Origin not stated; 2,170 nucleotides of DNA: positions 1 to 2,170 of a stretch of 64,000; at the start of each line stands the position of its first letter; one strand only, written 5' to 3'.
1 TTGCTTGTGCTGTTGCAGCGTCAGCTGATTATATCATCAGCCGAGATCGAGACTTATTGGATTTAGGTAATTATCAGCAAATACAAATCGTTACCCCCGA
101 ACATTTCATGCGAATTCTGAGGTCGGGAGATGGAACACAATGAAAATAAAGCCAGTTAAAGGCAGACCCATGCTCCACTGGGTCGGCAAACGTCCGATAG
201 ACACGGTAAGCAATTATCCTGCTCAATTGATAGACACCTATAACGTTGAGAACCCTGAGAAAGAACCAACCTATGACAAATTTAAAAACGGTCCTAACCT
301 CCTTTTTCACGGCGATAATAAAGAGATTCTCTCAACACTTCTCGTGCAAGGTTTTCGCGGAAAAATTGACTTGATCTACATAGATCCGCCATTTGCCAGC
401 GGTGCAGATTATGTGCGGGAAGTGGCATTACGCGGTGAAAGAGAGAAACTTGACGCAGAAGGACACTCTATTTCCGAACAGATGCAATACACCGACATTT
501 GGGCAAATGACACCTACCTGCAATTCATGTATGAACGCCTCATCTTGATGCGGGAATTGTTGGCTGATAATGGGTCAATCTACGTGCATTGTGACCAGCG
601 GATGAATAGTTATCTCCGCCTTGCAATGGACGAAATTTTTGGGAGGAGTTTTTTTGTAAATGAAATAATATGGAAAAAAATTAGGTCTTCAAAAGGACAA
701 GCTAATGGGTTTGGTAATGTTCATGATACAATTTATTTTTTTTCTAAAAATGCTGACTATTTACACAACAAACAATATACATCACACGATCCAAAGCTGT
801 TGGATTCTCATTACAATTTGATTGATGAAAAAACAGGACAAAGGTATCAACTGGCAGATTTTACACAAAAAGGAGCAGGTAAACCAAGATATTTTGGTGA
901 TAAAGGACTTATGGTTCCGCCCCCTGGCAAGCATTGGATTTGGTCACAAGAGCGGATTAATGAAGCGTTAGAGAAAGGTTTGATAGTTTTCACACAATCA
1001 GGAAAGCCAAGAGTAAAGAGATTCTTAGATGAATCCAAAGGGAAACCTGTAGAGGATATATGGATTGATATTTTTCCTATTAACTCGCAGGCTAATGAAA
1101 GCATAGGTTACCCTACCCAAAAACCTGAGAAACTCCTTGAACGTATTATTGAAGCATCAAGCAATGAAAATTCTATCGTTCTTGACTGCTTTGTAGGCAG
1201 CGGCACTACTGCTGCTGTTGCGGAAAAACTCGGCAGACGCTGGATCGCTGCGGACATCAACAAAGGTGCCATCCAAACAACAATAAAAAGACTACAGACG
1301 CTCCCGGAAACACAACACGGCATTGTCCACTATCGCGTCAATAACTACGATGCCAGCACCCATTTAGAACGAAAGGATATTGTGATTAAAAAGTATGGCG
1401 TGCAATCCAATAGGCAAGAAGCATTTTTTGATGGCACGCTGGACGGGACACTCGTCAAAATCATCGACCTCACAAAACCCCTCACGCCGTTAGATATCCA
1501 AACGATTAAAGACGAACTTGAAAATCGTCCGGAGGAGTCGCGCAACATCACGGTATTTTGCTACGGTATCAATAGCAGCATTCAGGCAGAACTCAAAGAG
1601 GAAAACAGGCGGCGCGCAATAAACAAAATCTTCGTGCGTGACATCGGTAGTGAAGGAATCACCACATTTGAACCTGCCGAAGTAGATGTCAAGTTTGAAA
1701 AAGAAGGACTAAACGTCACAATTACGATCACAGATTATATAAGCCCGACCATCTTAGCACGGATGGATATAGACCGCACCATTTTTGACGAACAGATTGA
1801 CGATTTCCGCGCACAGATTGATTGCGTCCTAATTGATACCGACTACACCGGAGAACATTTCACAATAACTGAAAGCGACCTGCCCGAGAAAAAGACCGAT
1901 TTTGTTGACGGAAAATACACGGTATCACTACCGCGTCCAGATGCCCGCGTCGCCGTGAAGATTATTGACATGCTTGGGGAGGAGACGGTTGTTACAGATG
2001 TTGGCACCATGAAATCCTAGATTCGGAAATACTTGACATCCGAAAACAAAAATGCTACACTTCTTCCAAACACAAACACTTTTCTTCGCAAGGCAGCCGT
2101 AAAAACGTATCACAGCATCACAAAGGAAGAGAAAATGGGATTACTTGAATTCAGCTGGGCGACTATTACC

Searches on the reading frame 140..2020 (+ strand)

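Call 22: search_protein_families(library=ncbifam, proteins=[window:140-2020:+], max_evalue=1e-10)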
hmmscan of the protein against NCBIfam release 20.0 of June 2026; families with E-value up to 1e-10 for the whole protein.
window:140-2020:+ (626 aa): 2 families
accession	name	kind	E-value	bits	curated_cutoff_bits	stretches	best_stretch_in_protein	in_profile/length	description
NF008572.0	PRK11524.1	equivalog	1.1e-29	103.5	292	1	319-392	190-263/294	adenine-specific DNA-methyltransferase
NF050803.1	DnaMtaseCcrMCaul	equivalog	6.1e-24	84.6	830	1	322-393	184-255/350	adenine-specific DNA-methyltransferase CcrM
